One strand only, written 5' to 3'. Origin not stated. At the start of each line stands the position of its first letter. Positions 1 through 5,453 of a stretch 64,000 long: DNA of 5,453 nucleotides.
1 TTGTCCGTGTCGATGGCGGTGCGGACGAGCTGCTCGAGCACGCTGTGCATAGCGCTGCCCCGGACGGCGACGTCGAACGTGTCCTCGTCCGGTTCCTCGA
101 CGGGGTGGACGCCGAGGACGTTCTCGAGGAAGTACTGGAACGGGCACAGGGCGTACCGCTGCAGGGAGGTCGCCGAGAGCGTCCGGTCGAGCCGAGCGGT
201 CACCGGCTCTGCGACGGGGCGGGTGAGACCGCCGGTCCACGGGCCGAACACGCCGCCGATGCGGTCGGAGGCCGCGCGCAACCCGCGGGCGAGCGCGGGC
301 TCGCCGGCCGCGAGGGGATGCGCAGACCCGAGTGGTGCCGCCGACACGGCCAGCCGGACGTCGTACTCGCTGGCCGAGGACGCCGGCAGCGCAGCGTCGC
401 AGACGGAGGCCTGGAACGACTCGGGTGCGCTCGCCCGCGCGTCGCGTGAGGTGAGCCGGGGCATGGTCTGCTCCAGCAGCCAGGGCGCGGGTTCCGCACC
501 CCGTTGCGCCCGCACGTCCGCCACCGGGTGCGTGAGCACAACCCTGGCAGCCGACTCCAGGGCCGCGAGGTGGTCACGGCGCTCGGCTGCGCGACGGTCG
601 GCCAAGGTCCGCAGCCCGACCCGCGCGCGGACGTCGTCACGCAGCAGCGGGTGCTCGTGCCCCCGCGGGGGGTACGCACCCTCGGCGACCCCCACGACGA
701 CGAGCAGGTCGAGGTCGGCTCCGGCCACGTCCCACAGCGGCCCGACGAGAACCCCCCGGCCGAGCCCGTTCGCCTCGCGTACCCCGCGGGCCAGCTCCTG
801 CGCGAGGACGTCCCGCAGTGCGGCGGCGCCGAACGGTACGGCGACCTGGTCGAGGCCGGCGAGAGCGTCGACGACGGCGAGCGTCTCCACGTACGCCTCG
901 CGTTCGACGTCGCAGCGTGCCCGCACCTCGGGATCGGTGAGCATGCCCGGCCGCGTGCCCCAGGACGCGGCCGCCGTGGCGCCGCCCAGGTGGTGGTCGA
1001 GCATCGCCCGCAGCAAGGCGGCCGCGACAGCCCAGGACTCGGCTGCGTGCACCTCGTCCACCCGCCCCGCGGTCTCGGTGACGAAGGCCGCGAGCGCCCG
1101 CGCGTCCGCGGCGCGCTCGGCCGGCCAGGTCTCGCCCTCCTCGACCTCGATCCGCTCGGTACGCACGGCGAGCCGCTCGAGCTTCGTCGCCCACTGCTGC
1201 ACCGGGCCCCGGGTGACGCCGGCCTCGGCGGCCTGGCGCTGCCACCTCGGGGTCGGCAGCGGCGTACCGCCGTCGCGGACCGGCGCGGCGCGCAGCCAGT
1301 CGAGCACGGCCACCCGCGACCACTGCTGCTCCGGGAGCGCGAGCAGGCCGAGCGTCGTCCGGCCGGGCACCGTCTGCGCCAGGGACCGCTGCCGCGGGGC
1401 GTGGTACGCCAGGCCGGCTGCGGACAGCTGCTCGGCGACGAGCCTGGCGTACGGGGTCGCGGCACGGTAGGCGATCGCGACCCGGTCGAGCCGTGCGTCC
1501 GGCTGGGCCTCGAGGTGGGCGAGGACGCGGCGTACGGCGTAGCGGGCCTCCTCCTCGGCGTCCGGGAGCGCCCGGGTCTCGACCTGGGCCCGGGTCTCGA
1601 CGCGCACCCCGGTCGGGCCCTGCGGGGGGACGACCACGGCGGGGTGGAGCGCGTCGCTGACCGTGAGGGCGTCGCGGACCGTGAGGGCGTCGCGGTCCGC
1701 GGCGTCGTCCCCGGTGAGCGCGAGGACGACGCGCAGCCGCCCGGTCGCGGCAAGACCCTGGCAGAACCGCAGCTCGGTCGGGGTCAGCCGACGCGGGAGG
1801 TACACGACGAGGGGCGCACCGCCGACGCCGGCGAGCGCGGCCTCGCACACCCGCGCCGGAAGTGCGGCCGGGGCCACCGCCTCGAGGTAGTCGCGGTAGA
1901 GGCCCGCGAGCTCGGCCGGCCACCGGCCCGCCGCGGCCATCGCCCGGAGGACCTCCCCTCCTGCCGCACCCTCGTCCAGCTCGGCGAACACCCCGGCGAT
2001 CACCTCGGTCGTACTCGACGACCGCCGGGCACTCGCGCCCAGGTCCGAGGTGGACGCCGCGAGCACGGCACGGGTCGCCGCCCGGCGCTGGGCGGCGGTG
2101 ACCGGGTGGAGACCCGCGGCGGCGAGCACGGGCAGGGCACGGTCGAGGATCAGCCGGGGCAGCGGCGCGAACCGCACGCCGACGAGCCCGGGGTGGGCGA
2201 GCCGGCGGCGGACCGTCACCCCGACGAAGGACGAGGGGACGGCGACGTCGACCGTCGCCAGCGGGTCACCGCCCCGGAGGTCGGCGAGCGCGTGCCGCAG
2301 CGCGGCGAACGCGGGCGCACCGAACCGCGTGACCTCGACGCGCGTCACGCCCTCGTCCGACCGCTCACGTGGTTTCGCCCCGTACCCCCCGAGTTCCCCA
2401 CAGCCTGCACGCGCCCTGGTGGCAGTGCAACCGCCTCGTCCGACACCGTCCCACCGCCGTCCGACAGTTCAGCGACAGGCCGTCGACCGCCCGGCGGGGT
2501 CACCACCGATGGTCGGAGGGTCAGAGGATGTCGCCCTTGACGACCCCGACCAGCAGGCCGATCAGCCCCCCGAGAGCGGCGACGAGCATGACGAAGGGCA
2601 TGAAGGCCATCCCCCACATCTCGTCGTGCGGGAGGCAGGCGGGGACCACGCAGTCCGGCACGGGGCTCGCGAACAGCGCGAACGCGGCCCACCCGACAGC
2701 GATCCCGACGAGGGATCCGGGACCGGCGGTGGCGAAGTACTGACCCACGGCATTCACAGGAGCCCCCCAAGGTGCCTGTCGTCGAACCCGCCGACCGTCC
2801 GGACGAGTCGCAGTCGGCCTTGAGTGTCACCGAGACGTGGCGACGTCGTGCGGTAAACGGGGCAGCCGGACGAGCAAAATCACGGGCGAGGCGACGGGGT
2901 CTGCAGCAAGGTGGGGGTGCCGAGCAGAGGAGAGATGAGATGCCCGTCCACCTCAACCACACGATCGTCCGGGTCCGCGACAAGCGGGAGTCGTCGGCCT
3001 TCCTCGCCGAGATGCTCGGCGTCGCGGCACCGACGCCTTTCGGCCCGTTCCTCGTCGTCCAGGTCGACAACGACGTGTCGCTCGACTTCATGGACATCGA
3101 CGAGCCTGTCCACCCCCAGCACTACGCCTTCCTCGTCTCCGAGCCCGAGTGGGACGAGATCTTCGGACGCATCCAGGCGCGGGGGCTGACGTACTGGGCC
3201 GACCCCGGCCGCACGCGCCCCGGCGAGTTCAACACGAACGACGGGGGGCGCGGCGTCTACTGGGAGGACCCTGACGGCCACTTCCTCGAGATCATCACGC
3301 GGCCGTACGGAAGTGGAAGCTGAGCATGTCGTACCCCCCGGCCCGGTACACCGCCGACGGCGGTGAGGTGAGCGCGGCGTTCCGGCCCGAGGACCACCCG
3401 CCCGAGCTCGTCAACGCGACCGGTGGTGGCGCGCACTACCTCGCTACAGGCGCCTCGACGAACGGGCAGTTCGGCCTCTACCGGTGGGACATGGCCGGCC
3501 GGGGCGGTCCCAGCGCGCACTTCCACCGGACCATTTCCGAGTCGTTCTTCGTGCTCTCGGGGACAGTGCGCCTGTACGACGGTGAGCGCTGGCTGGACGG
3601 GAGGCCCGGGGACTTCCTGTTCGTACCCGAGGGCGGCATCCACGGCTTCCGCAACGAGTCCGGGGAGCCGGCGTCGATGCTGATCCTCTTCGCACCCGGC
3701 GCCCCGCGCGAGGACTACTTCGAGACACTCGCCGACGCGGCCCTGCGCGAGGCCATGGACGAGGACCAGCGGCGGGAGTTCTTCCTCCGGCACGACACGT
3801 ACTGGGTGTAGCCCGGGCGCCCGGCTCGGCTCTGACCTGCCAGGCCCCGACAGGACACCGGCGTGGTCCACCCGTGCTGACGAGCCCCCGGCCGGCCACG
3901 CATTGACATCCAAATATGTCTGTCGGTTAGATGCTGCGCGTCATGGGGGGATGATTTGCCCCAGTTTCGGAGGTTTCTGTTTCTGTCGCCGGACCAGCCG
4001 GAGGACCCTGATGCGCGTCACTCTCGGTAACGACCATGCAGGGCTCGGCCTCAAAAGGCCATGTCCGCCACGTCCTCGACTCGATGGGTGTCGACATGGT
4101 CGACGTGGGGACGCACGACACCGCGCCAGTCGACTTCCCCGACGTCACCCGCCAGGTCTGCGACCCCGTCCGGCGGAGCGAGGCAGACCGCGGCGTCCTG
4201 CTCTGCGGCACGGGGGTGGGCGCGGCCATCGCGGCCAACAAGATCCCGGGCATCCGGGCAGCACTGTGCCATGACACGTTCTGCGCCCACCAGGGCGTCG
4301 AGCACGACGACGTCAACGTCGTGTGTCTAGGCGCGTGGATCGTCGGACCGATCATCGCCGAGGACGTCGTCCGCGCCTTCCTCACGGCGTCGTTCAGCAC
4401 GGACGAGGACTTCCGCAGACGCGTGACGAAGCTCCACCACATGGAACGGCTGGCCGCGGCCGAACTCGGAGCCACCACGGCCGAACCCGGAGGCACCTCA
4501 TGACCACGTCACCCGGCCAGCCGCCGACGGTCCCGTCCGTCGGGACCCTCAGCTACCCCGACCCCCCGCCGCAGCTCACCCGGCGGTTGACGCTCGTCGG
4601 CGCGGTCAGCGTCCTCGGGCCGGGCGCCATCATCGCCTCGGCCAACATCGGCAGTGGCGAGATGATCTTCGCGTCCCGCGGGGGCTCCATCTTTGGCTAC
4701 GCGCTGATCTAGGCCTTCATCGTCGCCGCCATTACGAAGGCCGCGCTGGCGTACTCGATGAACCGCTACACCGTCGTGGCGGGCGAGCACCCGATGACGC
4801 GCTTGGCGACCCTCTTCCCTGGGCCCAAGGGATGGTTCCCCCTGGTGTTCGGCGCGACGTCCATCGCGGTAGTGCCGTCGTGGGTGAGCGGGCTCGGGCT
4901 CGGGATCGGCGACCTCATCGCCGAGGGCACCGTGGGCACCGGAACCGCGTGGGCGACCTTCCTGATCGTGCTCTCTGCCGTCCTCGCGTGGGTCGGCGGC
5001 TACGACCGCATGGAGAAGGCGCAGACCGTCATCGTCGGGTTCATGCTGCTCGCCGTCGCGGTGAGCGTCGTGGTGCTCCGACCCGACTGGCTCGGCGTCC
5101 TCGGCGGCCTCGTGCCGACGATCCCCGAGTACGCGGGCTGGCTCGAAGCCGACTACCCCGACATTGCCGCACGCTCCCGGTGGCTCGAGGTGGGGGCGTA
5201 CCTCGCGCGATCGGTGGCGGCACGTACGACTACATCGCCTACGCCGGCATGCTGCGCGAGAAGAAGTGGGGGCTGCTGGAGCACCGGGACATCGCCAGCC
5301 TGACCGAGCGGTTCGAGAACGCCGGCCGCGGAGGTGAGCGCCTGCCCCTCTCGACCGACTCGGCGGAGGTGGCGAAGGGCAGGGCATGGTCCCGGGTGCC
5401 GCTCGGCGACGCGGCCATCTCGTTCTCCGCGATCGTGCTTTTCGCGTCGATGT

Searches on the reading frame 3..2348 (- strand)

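Call 40: search_protein_families(library=pfam, proteins=[window:3-2348:-], max_evalue=0.0001)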
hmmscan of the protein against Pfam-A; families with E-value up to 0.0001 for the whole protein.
window:3-2348:- (782 aa): 1 family
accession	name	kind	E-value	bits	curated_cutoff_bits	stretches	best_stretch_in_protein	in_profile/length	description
PF12705.13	PDDEXK_1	-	5.2e-09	36.8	22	1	723-776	1-50/247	PD-(D/E)XK nuclease superfamily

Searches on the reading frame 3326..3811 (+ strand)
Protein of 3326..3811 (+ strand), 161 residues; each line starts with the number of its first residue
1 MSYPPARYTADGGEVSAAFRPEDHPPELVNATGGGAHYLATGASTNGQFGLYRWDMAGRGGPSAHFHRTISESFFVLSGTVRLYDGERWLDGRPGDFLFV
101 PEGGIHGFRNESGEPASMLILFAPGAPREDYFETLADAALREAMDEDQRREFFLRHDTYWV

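Call 40: search_protein_families(library=pfam, proteins=[window:3326-3811:+], max_evalue=0.0001)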
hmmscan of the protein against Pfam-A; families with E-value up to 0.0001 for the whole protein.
window:3326-3811:+ (161 aa): 2 families
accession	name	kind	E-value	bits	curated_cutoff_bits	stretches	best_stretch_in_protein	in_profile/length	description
PF07883.17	Cupin_2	-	1.7e-14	53.7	27.2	1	55-121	4-69/70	Cupin domain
PF00190.28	Cupin_1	-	1.1e-05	25.4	22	1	48-138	32-129/151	Cupin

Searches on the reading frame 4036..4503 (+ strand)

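Call 40: search_protein_families(library=pfam, proteins=[window:4036-4503:+], max_evalue=0.0001)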
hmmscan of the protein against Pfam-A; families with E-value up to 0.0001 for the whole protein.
window:4036-4503:+ (155 aa): 1 family
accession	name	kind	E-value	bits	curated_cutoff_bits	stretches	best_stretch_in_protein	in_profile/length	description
PF02502.23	LacAB_rpiB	-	1.1e-41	142.5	24.7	1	3-133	9-138/138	Ribose/Galactose Isomerase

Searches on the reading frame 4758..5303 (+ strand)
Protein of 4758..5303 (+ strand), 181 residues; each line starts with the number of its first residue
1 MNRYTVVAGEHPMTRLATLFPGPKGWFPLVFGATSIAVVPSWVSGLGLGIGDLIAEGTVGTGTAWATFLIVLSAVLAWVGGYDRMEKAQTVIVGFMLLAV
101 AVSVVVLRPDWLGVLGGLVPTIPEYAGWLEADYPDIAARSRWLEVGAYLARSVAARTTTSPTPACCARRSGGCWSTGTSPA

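Call 40: search_protein_families(library=pfam, proteins=[window:4758-5303:+], max_evalue=0.0001)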
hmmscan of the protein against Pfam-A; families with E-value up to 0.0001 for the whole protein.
window:4758-5303:+ (181 aa): 1 family
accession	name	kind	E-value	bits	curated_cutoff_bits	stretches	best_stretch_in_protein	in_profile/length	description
PF01566.24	Nramp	-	3e-07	30.3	29.8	1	62-124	91-156/357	Natural resistance-associated macrophage protein-like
